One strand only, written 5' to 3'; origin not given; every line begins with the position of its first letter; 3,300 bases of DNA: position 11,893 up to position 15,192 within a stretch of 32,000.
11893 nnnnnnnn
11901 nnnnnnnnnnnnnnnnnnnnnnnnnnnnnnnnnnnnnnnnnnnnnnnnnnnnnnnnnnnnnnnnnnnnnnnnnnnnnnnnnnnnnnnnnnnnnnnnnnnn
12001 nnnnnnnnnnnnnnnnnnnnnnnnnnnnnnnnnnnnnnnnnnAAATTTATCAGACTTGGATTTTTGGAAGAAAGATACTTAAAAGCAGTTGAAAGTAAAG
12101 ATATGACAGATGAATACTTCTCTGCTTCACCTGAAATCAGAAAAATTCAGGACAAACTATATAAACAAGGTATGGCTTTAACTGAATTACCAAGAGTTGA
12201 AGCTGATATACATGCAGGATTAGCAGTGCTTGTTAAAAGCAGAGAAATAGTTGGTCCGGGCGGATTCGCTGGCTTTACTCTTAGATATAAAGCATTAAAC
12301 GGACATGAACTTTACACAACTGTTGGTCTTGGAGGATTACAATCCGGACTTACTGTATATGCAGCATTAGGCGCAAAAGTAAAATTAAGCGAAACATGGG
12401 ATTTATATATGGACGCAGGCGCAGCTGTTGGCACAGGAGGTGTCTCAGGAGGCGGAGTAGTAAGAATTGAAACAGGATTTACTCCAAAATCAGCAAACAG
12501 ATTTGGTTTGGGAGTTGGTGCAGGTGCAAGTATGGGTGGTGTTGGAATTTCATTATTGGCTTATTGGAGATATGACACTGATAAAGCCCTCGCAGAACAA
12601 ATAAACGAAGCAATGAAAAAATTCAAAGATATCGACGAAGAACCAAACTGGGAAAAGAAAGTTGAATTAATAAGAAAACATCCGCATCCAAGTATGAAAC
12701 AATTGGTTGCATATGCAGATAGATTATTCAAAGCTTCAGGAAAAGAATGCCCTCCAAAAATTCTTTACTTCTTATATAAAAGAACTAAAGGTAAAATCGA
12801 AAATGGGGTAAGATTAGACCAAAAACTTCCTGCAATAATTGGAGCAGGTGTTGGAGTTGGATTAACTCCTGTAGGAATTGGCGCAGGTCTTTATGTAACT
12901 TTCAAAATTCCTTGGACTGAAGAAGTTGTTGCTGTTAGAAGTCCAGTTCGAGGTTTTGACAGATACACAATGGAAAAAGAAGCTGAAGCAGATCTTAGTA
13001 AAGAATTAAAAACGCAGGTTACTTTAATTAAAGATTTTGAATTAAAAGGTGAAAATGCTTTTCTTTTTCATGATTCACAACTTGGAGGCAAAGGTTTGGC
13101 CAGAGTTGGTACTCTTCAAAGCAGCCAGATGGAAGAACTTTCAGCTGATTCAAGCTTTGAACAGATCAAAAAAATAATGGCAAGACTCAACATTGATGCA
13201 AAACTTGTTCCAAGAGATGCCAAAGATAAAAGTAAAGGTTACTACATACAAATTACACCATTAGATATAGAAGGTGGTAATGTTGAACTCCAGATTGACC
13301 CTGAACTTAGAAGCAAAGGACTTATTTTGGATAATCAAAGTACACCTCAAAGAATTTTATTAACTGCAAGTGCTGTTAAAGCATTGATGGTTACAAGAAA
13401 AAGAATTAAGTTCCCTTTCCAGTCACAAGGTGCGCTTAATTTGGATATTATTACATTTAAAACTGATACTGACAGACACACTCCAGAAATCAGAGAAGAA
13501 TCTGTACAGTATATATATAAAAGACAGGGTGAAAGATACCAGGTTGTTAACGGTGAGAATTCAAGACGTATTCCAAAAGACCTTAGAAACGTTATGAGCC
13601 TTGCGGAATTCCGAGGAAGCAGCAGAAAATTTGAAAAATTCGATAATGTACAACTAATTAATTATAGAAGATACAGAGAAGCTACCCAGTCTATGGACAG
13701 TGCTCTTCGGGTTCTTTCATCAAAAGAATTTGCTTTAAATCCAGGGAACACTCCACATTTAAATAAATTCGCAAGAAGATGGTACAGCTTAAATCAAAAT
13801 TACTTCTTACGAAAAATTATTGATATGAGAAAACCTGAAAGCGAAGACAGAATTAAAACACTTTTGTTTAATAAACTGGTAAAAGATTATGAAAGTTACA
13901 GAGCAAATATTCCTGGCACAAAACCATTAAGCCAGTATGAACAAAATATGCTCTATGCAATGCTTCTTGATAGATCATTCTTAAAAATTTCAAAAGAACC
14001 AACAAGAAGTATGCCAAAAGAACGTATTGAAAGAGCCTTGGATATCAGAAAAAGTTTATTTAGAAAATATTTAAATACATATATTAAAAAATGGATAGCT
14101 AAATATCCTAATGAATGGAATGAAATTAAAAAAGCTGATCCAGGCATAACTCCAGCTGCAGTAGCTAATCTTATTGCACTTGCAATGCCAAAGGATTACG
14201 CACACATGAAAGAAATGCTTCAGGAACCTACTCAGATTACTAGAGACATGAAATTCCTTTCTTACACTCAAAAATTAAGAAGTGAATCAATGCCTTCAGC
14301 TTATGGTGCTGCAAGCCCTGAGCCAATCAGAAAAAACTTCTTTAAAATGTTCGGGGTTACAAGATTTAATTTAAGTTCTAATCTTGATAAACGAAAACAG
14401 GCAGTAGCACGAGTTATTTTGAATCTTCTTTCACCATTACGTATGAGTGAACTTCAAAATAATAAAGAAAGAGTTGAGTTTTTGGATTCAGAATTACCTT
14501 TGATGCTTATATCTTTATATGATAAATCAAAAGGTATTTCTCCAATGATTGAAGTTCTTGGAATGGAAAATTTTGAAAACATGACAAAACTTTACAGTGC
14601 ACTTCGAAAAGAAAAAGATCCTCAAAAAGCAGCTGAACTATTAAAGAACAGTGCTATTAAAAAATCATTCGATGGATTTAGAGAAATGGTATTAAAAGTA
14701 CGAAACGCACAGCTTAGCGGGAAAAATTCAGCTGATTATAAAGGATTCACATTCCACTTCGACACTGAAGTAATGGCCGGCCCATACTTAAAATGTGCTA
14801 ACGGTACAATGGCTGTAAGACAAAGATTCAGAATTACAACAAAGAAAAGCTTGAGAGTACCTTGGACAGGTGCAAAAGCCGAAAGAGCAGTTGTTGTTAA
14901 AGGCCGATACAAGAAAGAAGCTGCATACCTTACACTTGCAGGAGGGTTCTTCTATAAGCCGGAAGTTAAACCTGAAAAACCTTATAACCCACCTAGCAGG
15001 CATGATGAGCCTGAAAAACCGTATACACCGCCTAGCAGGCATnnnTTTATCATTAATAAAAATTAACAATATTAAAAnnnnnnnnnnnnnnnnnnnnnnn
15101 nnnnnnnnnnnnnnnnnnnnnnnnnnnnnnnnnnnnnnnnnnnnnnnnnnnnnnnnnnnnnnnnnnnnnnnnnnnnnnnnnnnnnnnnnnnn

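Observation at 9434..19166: Promoter-to-terminator three-gene block of orphan proteins (1850, 165 and 1164 aa): candidate undescribed envelope or cell-contact system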

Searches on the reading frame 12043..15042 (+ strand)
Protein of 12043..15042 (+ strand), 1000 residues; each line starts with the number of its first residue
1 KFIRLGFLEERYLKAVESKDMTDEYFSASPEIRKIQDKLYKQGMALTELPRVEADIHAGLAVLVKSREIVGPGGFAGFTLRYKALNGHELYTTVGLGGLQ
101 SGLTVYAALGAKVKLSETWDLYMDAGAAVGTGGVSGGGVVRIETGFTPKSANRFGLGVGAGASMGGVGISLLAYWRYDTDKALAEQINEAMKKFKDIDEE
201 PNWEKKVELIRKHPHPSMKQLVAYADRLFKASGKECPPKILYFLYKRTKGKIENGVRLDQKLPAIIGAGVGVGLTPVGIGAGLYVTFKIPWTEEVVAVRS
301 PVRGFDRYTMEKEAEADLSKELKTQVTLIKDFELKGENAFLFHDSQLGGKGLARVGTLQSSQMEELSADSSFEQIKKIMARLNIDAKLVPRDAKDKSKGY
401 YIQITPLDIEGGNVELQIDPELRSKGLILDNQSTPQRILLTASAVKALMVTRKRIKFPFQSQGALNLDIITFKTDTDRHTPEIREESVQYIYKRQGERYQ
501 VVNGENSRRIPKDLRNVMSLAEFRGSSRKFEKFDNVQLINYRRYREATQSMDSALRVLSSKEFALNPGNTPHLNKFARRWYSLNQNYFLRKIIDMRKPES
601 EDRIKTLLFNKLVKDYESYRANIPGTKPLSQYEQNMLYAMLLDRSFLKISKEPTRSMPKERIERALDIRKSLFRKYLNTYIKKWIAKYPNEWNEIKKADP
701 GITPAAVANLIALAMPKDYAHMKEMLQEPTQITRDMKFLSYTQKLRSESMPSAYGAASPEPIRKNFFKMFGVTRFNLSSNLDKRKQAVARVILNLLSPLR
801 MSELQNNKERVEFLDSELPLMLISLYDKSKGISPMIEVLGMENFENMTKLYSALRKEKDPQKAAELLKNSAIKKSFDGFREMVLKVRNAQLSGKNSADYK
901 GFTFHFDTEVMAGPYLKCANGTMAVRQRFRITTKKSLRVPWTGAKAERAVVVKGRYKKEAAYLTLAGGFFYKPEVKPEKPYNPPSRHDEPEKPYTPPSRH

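Call 43: predict_structure(alignment_id=A4)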
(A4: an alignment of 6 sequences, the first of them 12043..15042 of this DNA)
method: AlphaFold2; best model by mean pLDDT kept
length: 1000 residues; sequences in the alignment: 6
mean_pLDDT: 56.0   pTM: 0.41
mean pLDDT of the five models: 56.0, 51.8, 50.1, 49.8, 43.0
residues with pLDDT >= 90: 0; 70-90: 283; 50-70: 358; < 50: 359
segments of 3 or more residues with pLDDT < 50: 1-27, 29-32, 38-40, 42-74, 76-78, 83-87, 100-103, 164-168, 291-370, 407-413, 425-427, 429-436, 453-467, 476-540, 557-569, 743-759, 827-830, 934-958, 974-1000
pLDDT, mean of each block of 10 residues (from residue 1): 25 30 45 49 44 36 37 46 49 53 54 67 63 57 61 64 50 60 67 78 77 78 75 66 67 62 67 59 63 37 27 33 28 25 22 24 28 54 59 60 53 52 50 47 53 41 41 49 31 24 23 29 27 28 70 55 42 76 76 69 71 84 72 66 67 72 77 78 80 83 86 80 76 64 42 43 58 74 83 73 66 70 54 71 80 61 63 81 84 81 78 63 70 37 22 40 56 42 37 36
secondary structure, 60 per line:
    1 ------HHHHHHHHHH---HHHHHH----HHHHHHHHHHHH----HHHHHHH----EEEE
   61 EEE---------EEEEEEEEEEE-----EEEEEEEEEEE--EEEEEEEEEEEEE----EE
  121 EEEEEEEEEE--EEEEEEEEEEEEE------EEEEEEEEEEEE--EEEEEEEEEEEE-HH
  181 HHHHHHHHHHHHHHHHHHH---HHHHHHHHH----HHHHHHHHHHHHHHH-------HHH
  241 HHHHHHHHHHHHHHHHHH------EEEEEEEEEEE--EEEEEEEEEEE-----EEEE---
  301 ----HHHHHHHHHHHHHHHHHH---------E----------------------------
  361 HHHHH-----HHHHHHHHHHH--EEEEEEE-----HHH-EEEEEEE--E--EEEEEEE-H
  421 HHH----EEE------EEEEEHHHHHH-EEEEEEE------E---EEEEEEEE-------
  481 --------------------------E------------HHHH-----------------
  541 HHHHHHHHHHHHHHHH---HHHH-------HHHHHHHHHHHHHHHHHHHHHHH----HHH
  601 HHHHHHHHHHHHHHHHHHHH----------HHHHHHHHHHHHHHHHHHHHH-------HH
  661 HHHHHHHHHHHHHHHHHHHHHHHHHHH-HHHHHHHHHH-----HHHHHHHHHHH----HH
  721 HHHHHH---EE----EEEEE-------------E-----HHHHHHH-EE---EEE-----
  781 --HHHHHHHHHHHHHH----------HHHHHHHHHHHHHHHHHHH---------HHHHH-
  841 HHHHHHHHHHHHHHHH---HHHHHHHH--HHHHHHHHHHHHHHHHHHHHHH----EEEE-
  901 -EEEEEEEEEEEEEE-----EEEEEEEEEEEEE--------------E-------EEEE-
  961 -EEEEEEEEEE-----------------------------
elements in order (helices of 4 or more, strands of 3 or more residues): H7-16 H20-25 H30-41 H46-52 E57-63 E73-83 E89-99 E102-114 E119-130 E133-145 E152-163 E166-177 H179-199 H203-211 H216-230 H238-258 E265-275 E278-288 E294-297 H305-322 H361-365 H371-381 E384-390 E400-406 E412-418 H420-423 E428-430 E437-441 H442-447 E449-455 E466-473 H520-523 H541-556 H560-563 H571-593 H598-620 H631-651 H659-687 H689-698 H704-714 H719-726 E736-740 H760-766 E773-775 H783-796 H807-825 H835-839 H841-856 H860-867 H870-891 E896-899 E902-915 E921-933 E956-959 E962-971
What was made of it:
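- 12211..12906 (+): A residues 907-1138: Gly-rich module predicted as 8 + 2 antiparallel strands of 11-13 aa, with a four-helix insert at 1029-1108. Porin-like beta-barrel candidate. AF2 strands, pLDDT 55-78 (call 43).
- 13663..14715 (+): A residues ~1391-1741: helical domain, the best-modelled part of A, with no structural match. AF2 pLDDT 70-86 (call 43).
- On Outer-membrane beta-barrel proteins (Pfam OMP_b-brl; KdgM/NanC-like): AF2 gives 10 strands of 11-13 aa at pLDDT 55-78 (call 43).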

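Call 50: fold_search(model_id=the predicted structure, library=pdb)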
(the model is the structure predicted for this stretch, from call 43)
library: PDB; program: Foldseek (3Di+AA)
matches with E <= 10: 414; with E <= 0.001: 0
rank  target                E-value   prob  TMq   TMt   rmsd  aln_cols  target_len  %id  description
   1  4fqe                  1.1e-02  1.00  0.12  0.59   4.3       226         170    8  KdgM porin (released 2013-06-26)
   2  3eoj                  2.1e-02  0.98  0.07  0.17  21.9       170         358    8  Fmo protein from Prosthecochloris Aestuarii 2K AT 1.3A Resolution (released 2009-05-12)
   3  4pr7_A                2.6e-02  1.00  0.10  0.52   2.4       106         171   10  KdgM porin in complex with disordered oligogalacturonate (released 2014-06-11)
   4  3t24_A                3.0e-02  0.98  0.10  0.22   9.8       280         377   10  Crystal structure of Pseudomonas aeruginosa OpdQ (released 2012-02-08)
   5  3t24_B                3.8e-02  0.98  0.10  0.22  11.8       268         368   12  Crystal structure of Pseudomonas aeruginosa OpdQ (released 2012-02-08)
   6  6mez_A                4.8e-02  0.96  0.07  0.17  21.7       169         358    6  X-ray structure of the Fenna-Matthews-Olsen antenna complex from Prosthecochloris aestuarii (released 2019-03-13)
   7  2wjr                  8.4e-02  1.00  0.13  0.53   5.4       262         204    6  NanC porin structure in rhombohedral crystal form. (released 2009-10-13)
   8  2wjq                  9.2e-02  1.00  0.13  0.51   7.2       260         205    6  NanC porin structure in hexagonal crystal form. (released 2009-10-13)
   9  6mez_B                9.6e-02  0.93  0.07  0.17  22.0       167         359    7  X-ray structure of the Fenna-Matthews-Olsen antenna complex from Prosthecochloris aestuarii (released 2019-03-13)
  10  7e4h_A                9.6e-02  0.30  0.10  0.18  29.3       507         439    8  Cryo-EM structure of the yeast mitochondrial SAM-Tom40 complex at 3.0 angstrom (released 2021-09-01)
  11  3eni_A                1.1e-01  0.51  0.07  0.17  25.4       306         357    9  Crystal structure of the Fenna-Matthews-Olson Protein from Chlorobaculum Tepidum (released 2009-05-12)
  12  2y0h                  1.1e-01  0.96  0.10  0.23  10.7       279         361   10  Crystal Structure of Pseudomonas Aeruginosa OpdL (released 2011-12-21)
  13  3vdi                  1.1e-01  0.44  0.07  0.17  24.9       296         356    6  Structure of the FMO protein from Pelodictyon phaeum (released 2012-01-25)
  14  4bcl                  1.3e-01  0.51  0.07  0.18  25.2       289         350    7  FMO protein from Prosthecochloris aestuarii 2K at Room Temperature (released 1998-09-16)
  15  5h8z_A                1.3e-01  0.47  0.07  0.17  26.3       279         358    9  Crystal structure of the C49A C353A mutant Fenna-Matthews-Olson Protein from Chlorobaculum Tepidum (released 2016-05-18)
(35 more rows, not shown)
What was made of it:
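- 12211..12906 (+): Best PDB fold hits are KdgM, NanC and a designed 10-strand TM barrel, TM-score 0.5-0.6, E 0.01-0.2 (call 50).
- On Outer-membrane beta-barrel proteins (Pfam OMP_b-brl; KdgM/NanC-like): Foldseek: KdgM TM-score 0.59 at E 0.011, designed TMB10 TM-score 0.61 at E 0.24 (call 50).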

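Call 78: search_protein_representatives(alignment_id=A7)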
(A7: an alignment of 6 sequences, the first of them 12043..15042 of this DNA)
Query: 6 sequences, 1003 profile positions. Proteins with E-value up to 0.001 (for the whole library): 96; up to 1e-10: 72; up to 1e-30: 32. The best 96 are listed.
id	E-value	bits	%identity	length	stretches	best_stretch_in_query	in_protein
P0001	0.0e+00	1849.0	-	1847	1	1-1003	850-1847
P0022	0.0e+00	1261.8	-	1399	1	1-997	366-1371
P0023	0.0e+00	1084.1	-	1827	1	1-986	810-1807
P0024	0.0e+00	1076.1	-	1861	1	1-993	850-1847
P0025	0.0e+00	1038.8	-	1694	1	1-827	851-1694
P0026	4.8e-267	905.3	-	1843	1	2-997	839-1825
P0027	6.7e-261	885.0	-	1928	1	1-1001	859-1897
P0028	1.4e-235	801.2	-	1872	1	1-997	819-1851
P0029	3.7e-213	726.9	-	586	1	423-991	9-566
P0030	2.5e-199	681.2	-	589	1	430-1001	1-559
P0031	2.7e-178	611.5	-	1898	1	1-999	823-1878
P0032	1.1e-171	589.6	-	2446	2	529-992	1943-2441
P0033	2.1e-152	525.9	-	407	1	599-997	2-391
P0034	1.2e-83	298.2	-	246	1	772-994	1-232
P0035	1.6e-79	284.6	-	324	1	702-997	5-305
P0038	6.5e-49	183.3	-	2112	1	2-1001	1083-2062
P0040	2.1e-46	174.9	-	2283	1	2-973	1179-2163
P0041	7.3e-46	173.2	-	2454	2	2-651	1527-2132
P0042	1.1e-45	172.6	-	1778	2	2-693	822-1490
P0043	2.3e-44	168.2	-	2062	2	21-663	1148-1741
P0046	8.8e-42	159.7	-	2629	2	3-804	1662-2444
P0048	3.8e-40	154.2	-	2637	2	2-689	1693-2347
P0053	5.9e-30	120.5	-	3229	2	17-661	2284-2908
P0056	1.9e-26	108.9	-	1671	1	1-997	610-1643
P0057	3.0e-26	108.2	-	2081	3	28-696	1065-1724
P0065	7.5e-20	87.0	-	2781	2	2-669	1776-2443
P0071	3.1e-16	75.1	-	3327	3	776-936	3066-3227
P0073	7.4e-16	73.8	-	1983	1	2-477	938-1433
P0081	6.6e-14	67.4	-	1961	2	797-1001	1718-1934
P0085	8.0e-12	60.5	-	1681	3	414-652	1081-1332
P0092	6.8e-11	57.4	-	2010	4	781-992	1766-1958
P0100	6.3e-09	50.9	-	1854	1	34-1001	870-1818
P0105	3.2e-07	45.3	-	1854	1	811-999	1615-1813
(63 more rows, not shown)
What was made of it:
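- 9493..15045 (+): Gene A: 1850-aa basic, Lys-rich protein with no signal peptide and 3 Cys. It is the founding member of a family of giant proteins. 96 family clusters in 1.84e9 proteins (call 78).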

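Call 80: search_protein_families(library=pfam, alignment_id=A8, max_evalue=0.001)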
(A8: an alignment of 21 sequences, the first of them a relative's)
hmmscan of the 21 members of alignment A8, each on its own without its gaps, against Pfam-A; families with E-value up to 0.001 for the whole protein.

A. member 1, P0032 (2446 aa): 0 families

B. families by the number of members that match (of 21 scanned): 2 families
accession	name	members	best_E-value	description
PF21061.3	Reovirus_L2_7th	1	0.00014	Reovirus core-spike protein lambda-2 (L2), 7th domain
PF14903.11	WG_beta_rep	1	0.00093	WG containing repeat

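Call 81: list_cluster_members(proteins=[P0038, P0040, P0042, P0046, P0053, P0056, P0065, P0071, P0081, P0100])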
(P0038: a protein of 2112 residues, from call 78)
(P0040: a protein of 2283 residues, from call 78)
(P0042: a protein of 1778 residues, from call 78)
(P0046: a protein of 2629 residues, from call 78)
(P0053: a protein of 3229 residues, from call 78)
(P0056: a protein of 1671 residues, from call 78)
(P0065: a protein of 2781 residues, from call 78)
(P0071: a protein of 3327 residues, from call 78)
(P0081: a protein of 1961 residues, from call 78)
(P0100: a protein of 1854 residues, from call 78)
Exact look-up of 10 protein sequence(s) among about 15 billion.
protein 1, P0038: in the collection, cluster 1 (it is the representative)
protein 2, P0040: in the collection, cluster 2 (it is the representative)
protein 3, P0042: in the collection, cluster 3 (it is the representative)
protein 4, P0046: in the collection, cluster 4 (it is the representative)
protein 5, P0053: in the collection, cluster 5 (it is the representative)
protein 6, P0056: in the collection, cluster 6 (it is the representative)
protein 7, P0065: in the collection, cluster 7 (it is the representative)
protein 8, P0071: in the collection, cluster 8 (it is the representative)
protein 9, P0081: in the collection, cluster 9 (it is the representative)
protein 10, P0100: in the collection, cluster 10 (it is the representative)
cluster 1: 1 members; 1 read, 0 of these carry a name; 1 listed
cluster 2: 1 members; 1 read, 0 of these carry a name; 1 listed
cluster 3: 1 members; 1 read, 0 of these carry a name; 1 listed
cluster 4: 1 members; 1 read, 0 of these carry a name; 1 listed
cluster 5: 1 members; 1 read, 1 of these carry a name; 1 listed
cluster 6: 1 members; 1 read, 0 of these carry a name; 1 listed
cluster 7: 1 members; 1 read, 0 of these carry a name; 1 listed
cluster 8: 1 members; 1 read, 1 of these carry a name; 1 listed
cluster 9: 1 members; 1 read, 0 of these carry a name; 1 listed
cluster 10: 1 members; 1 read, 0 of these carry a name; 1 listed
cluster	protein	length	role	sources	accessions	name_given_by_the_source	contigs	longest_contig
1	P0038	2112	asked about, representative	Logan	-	-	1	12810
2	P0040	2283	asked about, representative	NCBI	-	-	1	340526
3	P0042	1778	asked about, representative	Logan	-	-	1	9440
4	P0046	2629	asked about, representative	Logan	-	-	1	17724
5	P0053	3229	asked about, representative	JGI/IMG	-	hypothetical protein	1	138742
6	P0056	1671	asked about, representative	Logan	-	-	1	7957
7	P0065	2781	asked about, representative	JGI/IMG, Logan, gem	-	-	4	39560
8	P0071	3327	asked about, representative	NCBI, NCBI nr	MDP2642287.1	MAG: hypothetical protein Q8P62_00400 [Candidatus Peregrinibacteria bacterium] | hypothetical protein [Candidatus Peregrinibacteria bacterium]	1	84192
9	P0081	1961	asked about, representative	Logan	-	-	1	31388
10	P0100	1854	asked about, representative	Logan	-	-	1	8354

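Call 82: find_encoding_contigs(protein=P0038, flank=10000, max_places=1)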
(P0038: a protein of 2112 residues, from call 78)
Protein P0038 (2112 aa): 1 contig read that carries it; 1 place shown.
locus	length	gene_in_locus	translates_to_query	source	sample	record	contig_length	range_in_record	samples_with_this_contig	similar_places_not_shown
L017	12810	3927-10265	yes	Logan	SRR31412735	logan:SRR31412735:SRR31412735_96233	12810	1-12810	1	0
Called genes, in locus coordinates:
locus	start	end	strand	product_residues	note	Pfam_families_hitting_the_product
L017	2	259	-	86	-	?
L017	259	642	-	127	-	PF01687:Flavokinase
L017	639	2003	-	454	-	PF04932:Wzy_C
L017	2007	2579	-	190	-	PF02482:Ribosomal_S30AE, PF16321:Ribosom_S30AE_C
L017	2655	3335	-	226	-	PF00121:TIM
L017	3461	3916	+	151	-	-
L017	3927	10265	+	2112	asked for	-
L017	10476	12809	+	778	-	?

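Call 83: find_encoding_contigs(protein=P0040, flank=10000, max_places=1)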
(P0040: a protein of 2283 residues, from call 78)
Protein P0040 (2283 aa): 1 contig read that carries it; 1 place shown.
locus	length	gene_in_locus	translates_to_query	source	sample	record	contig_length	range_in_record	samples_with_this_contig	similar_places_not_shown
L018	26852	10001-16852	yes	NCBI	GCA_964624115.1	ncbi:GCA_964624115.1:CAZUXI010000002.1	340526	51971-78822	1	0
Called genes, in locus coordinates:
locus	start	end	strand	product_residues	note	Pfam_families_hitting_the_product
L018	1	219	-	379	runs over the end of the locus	PF03979:Sigma70_r1_1, PF00140:Sigma70_r1_2, PF04542:Sigma70_r2, PF04539:Sigma70_r3, PF04545:Sigma70_r4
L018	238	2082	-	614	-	PF01807:Zn_ribbon_DnaG, PF08275:DNAG_N, PF01751:Toprim, PF13155:Toprim_2, PF13362:Toprim_3 (weak), PF13662:Toprim_4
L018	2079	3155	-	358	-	PF00953:Glycos_transf_4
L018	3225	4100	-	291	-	PF01509:TruB_N, PF16198:TruB_C_2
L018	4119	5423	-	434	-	PF08245:Mur_ligase_M, PF02875:Mur_ligase_C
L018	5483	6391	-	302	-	PF00535:Glycos_transf_2, PF13641:Glyco_tranf_2_3, PF13632:Glyco_trans_2_3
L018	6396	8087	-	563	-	PF04932:Wzy_C, PF01687:Flavokinase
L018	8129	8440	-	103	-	PF02482:Ribosomal_S30AE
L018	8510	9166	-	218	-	PF00121:TIM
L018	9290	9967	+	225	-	-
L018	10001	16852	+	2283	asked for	-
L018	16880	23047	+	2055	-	-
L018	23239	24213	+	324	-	PF06144:DNA_pol3_delta, PF21694:DNA_pol3_delta_C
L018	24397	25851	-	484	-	PF01425:Amidase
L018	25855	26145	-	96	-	PF02686:GatC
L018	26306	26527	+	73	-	-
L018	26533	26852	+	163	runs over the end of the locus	PF01467:CTP_transf_like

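Call 84: find_encoding_contigs(protein=P0071, flank=10000, max_places=1)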
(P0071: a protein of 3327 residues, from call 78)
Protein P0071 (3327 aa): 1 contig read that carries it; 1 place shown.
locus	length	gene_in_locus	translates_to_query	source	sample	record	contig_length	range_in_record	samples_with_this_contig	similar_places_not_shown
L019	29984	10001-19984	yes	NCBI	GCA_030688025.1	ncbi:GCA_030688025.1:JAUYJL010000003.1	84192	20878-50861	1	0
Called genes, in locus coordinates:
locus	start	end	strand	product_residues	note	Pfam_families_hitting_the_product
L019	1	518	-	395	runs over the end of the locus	PF03979:Sigma70_r1_1, PF00140:Sigma70_r1_2, PF04542:Sigma70_r2, PF04539:Sigma70_r3, PF04545:Sigma70_r4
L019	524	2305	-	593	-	PF01807:Zn_ribbon_DnaG, PF08275:DNAG_N, PF01751:Toprim (faint), PF13155:Toprim_2, PF13662:Toprim_4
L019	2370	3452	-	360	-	PF00953:Glycos_transf_4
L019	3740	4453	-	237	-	PF01509:TruB_N, PF16198:TruB_C_2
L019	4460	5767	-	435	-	PF08245:Mur_ligase_M, PF02875:Mur_ligase_C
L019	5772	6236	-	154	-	PF01687:Flavokinase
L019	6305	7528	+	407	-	PF04932:Wzy_C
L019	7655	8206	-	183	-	PF02482:Ribosomal_S30AE, PF16321:Ribosom_S30AE_C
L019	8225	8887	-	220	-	PF00121:TIM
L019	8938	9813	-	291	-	PF02498:Bro-N (weak)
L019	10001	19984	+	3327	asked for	-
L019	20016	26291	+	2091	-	-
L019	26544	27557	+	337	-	PF06144:DNA_pol3_delta, PF21694:DNA_pol3_delta_C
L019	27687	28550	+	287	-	PF01978:TrmB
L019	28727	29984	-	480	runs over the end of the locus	PF01425:Amidase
